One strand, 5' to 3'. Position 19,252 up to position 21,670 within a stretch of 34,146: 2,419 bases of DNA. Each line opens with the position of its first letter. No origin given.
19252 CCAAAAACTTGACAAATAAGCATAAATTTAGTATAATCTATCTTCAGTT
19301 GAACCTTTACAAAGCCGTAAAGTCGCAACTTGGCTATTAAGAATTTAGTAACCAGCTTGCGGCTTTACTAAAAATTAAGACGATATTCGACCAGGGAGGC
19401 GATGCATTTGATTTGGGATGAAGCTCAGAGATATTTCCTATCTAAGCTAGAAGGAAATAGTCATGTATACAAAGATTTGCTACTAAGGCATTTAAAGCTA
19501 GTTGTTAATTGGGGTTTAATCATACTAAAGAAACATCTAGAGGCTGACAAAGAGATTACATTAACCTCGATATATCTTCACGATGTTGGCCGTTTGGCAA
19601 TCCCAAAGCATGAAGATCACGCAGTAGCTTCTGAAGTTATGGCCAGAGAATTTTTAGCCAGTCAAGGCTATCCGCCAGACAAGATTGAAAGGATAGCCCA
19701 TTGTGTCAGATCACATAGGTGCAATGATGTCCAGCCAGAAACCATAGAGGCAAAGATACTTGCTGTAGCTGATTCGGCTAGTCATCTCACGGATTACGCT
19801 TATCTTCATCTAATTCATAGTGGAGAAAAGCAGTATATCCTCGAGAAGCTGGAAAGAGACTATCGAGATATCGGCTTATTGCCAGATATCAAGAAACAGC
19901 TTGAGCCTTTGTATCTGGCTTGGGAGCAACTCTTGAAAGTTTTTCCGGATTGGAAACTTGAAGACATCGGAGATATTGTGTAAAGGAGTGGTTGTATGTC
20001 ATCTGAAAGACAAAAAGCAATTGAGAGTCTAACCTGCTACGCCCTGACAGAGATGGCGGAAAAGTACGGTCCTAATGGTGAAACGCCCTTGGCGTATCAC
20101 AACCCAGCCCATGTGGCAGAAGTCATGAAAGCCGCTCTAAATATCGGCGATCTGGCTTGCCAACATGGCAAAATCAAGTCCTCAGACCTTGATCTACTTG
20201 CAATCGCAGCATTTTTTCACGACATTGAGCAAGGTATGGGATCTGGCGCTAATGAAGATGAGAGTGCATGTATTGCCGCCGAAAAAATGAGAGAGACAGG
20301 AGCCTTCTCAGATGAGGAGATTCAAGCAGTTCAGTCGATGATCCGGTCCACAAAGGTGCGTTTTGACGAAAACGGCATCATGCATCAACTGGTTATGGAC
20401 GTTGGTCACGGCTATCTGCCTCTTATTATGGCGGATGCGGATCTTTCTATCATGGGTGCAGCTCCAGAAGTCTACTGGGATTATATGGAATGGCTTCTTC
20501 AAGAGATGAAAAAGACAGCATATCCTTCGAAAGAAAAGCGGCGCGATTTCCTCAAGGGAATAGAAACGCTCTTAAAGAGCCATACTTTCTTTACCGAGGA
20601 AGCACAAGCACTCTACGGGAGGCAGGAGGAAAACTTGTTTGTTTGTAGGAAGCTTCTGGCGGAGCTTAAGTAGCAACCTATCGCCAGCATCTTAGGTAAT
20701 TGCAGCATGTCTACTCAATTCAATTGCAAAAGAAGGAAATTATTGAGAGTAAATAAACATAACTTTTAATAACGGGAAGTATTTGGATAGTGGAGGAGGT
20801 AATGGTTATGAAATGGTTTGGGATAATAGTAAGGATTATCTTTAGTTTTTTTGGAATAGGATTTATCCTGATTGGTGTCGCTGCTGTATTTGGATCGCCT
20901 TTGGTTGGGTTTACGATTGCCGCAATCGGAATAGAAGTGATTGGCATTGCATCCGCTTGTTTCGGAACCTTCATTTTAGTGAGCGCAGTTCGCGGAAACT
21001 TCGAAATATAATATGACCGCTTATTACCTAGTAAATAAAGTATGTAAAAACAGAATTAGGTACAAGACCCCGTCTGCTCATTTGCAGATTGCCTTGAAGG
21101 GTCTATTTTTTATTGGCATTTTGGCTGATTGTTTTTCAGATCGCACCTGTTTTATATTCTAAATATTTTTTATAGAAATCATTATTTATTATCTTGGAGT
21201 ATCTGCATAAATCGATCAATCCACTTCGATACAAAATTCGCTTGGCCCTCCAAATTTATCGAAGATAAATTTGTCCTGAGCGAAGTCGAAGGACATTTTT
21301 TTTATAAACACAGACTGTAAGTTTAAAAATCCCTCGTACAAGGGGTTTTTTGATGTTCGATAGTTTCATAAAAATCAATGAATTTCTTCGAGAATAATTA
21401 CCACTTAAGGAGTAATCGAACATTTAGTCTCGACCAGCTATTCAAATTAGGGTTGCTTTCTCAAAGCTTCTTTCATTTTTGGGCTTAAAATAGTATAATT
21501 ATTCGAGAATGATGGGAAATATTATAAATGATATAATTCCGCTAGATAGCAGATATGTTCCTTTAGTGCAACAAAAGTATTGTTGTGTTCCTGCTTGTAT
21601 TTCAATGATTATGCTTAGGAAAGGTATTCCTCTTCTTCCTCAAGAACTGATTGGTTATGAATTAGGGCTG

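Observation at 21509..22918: Tightly coupled operon: C39-like cysteine peptidase, SET-domain methyltransferase and cupin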

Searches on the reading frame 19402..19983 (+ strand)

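Call 65: search_protein_families(library=padloc, proteins=[window:19402-19983:+], max_evalue=0.01)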
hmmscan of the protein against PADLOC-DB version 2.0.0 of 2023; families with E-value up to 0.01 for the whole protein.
window:19402-19983:+ (193 aa): 1 family
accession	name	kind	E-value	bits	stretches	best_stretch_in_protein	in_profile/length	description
PDLC00940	Cas3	-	0.0015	16.7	0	68-156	63-138/178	CRISPR-associated endonuclease Cas3-HD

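Call 66: search_protein_families(library=phrogs, proteins=[window:19402-19983:+], max_evalue=0.01)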
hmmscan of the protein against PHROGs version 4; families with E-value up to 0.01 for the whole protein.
window:19402-19983:+ (193 aa): 1 family
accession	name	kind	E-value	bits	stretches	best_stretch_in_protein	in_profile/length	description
phrog_3921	-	unknown function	3e-11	44.2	1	28-125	31-133/227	-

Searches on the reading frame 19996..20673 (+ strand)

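Call 3: search_protein_families(library=pfam, proteins=[window:19996-20673:+], max_evalue=1)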
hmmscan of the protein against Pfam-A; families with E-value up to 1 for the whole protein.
window:19996-20673:+ (225 aa): 2 families
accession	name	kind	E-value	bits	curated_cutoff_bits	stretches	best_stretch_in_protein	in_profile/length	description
PF01966.28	HD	-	0.0064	17.2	22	1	39-117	4-83/116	HD domain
PF00233.25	PDEase_I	-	0.12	12.5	24.8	1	34-78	1-45/238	3'5'-cyclic nucleotide phosphodiesterase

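Call 5: search_protein_families(library=ncbifam, proteins=[window:19996-20673:+], max_evalue=1)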
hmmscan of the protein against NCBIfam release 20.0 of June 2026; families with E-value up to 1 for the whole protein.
window:19996-20673:+ (225 aa): 6 families
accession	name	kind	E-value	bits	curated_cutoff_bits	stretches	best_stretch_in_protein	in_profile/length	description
TIGR01693.1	UTase_glnD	equivalog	0.055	11.7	519.4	1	63-117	463-515/850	[protein-PII] uridylyltransferase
NF001265.0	PRK00227.1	equivalog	0.069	11.3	799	1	36-95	374-431/693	[protein-PII] uridylyltransferase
NF002895.0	PRK03381.1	equivalog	0.071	11.2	631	1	66-118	444-494/782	[protein-PII] uridylyltransferase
TIGR00277.1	HDIG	domain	0.079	12.8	27.6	1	39-88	8-50/84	HDIG domain-containing metalloprotein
TIGR02438.1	catachol_actin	equivalog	0.079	12.1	404.4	1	101-143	36-79/281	catechol 1,2-dioxygenase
TIGR03619.1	F420_Rv2161c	subfamily_domain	0.12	12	166.9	1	80-126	95-140/247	TIGR03619 family F420-dependent LLM class oxidoreductase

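Call 65: search_protein_families(library=padloc, proteins=[window:19996-20673:+], max_evalue=0.01)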
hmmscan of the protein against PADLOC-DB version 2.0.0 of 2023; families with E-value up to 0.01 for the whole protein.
window:19996-20673:+ (225 aa): 0 families

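Call 66: search_protein_families(library=phrogs, proteins=[window:19996-20673:+], max_evalue=0.01)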
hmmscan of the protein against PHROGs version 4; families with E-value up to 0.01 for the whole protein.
window:19996-20673:+ (225 aa): 3 families
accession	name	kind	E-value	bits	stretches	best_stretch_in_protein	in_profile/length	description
phrog_16069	-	other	3.5e-11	43.9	1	29-210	41-223/245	phosphohydrolase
phrog_19425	-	other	1.9e-10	41.8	1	31-195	20-171/207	phosphohydrolase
phrog_3921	-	unknown function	2e-05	25.1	1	35-119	29-112/227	-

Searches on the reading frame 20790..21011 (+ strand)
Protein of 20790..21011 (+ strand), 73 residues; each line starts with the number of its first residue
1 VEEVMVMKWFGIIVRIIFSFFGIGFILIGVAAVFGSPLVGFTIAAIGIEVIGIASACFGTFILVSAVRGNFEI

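Call 3: search_protein_families(library=pfam, proteins=[window:20790-21011:+], max_evalue=1)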
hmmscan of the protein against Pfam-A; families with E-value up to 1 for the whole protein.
window:20790-21011:+ (73 aa): 2 families
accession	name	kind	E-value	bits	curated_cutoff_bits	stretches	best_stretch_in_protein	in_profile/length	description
PF15049.11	DUF4534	-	0.014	15.6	29.2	1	2-34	114-146/163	Protein of unknown function (DUF4534)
PF09075.15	STb_secrete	-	0.23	12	25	1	52-66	31-45/48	Heat-stable enterotoxin B, secretory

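Call 65: search_protein_families(library=padloc, proteins=[window:20790-21011:+], max_evalue=0.01)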
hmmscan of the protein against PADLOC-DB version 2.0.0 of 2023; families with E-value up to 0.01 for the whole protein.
window:20790-21011:+ (73 aa): 0 families

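Call 66: search_protein_families(library=phrogs, proteins=[window:20790-21011:+], max_evalue=0.01)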
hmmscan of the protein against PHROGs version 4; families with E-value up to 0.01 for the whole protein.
window:20790-21011:+ (73 aa): 0 families

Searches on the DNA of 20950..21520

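Call 41: search_rna_families(source=window, start=20950, end=21520, threshold=evalue, max_evalue=1)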
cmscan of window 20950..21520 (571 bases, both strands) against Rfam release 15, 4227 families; matches with E-value up to 1: 2.
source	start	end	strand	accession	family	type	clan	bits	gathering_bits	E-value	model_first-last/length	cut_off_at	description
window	21294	21389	+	RF01770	rimP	Cis-reg; leader;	-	23.4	47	0.18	1-102/102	no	Gammaprotebacteria rimP leader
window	21248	21347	-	RF01405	STnc490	Gene; sRNA;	-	19.7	56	0.14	1-124/124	no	STnc490 Hfq binding RNA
